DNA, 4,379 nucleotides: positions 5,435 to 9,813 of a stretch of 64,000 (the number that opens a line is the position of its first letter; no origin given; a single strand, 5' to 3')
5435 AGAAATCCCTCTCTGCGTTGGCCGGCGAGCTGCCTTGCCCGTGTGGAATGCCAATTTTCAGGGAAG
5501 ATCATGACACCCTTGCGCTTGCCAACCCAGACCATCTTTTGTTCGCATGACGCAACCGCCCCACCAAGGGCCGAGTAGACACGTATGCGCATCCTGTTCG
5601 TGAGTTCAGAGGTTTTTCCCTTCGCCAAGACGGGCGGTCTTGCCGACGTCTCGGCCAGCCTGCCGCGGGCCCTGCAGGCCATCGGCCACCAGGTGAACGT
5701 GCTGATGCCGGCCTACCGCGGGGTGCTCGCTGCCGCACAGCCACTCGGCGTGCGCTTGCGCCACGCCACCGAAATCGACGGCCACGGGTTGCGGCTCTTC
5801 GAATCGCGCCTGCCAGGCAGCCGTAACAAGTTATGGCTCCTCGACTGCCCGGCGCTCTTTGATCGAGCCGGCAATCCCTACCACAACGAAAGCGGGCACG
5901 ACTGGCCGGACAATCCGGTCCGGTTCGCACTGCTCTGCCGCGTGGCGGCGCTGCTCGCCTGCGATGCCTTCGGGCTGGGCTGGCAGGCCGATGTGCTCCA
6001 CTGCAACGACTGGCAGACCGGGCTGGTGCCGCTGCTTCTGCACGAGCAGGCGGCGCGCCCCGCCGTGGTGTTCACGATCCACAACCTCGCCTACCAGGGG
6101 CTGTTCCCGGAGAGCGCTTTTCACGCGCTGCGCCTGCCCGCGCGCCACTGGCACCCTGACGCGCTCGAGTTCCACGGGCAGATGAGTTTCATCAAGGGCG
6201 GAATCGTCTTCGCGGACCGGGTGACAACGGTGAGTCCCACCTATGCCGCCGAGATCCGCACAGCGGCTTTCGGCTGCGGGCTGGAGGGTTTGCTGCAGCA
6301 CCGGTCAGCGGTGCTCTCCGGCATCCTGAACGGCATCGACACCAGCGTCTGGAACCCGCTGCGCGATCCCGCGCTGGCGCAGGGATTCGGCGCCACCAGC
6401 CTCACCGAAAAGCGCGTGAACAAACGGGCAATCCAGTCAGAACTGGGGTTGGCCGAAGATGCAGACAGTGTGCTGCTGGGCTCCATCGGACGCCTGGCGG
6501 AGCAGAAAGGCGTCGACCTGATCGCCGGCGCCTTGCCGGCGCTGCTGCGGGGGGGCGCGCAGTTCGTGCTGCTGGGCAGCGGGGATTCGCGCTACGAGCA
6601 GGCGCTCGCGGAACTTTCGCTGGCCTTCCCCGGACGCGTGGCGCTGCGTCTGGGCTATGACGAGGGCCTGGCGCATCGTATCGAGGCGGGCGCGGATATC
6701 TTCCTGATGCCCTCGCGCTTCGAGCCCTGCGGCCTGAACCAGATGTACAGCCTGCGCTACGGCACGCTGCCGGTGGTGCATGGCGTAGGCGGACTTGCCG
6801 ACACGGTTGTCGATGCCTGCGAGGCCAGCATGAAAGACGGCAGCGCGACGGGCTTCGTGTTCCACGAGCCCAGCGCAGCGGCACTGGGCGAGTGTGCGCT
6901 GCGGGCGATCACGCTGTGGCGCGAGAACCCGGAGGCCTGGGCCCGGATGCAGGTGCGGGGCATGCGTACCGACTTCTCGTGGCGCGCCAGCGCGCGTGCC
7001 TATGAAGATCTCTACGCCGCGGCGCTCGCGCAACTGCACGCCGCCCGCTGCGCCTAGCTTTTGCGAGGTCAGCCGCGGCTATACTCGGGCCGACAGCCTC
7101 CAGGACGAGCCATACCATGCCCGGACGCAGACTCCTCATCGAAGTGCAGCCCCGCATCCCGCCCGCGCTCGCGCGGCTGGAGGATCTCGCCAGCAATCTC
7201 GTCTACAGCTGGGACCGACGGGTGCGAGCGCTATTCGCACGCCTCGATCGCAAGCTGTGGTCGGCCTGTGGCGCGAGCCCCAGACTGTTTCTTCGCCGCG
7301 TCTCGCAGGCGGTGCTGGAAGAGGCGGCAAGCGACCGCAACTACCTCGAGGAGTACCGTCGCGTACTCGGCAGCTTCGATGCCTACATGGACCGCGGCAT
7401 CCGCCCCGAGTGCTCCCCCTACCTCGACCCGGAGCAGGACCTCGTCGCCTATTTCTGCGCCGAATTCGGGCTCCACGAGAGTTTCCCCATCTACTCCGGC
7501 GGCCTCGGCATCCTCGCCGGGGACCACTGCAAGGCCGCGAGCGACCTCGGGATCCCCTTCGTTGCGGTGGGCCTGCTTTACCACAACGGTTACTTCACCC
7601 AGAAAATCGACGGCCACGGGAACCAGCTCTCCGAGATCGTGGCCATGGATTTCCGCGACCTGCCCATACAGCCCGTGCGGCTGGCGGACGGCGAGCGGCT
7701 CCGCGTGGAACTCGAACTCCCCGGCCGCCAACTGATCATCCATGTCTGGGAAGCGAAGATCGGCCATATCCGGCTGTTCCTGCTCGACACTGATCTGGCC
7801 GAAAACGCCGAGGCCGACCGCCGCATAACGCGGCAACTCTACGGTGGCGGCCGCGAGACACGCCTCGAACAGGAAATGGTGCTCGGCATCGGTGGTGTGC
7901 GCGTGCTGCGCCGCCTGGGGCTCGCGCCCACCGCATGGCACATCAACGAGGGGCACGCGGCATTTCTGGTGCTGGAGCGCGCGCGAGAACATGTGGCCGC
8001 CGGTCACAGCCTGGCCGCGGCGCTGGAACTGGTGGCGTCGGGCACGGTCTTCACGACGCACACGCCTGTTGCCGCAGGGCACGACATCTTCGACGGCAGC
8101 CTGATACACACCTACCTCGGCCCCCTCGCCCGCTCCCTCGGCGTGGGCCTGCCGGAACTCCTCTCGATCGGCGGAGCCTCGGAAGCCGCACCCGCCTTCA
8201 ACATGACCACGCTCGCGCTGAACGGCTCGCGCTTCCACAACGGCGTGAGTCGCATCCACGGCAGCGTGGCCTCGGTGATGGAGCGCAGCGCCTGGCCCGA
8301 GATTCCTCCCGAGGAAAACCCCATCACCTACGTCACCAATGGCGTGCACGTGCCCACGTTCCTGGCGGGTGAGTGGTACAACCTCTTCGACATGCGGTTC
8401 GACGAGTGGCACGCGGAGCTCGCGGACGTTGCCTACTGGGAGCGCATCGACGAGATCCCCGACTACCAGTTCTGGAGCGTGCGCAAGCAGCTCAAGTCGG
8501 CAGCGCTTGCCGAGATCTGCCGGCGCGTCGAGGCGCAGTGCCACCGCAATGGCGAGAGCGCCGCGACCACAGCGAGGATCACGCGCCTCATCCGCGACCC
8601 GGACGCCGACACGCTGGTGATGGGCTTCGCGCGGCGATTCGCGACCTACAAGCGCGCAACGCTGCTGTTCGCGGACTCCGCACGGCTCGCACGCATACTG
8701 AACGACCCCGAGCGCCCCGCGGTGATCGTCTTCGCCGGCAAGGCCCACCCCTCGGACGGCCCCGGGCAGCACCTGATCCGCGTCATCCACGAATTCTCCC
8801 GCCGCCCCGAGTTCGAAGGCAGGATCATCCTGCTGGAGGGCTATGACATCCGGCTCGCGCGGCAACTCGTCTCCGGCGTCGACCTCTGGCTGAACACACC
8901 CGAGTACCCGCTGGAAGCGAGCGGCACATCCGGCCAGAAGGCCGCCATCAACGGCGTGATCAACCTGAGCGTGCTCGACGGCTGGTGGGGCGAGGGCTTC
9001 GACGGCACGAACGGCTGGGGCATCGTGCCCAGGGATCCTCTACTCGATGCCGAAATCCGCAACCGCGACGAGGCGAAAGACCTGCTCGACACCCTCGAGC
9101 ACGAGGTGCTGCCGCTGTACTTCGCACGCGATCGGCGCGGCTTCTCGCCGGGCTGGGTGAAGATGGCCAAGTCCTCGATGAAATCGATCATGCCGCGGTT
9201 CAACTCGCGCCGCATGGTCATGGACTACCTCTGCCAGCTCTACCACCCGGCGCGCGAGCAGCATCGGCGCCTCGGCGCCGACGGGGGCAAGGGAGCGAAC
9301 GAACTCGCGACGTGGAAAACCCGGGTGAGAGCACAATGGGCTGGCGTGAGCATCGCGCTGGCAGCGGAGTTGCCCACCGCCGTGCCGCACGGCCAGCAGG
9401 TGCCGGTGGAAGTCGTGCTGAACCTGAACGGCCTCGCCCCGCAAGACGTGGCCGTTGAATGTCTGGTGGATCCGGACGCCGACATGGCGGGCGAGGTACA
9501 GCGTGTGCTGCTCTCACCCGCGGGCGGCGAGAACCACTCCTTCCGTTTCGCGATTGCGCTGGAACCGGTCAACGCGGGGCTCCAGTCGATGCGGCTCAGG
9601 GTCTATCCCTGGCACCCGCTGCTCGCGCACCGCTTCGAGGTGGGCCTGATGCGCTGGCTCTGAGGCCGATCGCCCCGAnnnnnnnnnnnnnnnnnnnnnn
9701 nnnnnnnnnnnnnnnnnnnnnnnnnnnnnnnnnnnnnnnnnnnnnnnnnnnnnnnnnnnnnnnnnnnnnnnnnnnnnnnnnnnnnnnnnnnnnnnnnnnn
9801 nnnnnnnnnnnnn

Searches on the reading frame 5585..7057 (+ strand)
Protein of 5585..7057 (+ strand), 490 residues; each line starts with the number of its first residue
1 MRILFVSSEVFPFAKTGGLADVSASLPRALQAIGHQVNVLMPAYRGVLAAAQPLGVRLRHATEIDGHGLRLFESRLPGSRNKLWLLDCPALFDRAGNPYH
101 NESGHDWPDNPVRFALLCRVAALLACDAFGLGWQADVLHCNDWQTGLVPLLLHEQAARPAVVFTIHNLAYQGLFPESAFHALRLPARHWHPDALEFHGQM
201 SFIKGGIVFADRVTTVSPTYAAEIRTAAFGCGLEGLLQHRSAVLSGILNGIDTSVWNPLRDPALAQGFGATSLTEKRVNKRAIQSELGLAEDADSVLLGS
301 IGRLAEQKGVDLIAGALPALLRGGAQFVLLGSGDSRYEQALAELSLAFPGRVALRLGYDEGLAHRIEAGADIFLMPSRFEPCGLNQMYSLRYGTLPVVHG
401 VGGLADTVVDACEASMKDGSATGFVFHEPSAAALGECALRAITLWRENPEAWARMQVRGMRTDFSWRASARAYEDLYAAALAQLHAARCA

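Call 89: search_protein_families(library=pfam, proteins=[window:5585-7057:+], max_evalue=0.00001)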
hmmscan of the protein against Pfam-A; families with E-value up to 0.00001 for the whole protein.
window:5585-7057:+ (490 aa): 6 families
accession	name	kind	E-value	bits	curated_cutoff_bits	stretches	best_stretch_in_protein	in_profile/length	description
PF08323.17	Glyco_transf_5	-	2.8e-80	269.9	22.7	1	2-239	1-239/239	Starch synthase catalytic domain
PF00534.26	Glycos_transf_1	-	1.1e-11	45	26.4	1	291-445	11-159/172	Glycosyl transferases group 1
PF13692.12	Glyco_trans_1_4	-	2.6e-11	44.4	27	1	298-440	4-138/142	Glycosyl transferases group 1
PF13579.12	Glyco_trans_4_4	-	4.1e-09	37.4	29.7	1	17-226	1-144/158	Glycosyl transferase 4-like domain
PF13439.12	Glyco_transf_4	-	4.5e-08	33.7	28.5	0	17-226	2-150/170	Glycosyltransferase Family 4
PF20706.3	GT4-conflict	-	7e-08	32.3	26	0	301-471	203-383/385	Family 4 Glycosyltransferase in conflict systems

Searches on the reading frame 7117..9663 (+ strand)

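Call 89: search_protein_families(library=pfam, proteins=[window:7117-9663:+], max_evalue=0.00001)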
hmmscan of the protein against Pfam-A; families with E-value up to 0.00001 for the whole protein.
window:7117-9663:+ (848 aa): 2 families
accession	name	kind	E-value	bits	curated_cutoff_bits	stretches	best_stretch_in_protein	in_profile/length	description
PF11897.13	DUF3417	-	2.4e-29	102.4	25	1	14-122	1-108/109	Protein of unknown function (DUF3417)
PF00343.26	Phosphorylase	-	1.5e-17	63.6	27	1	360-622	323-579/713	Carbohydrate phosphorylase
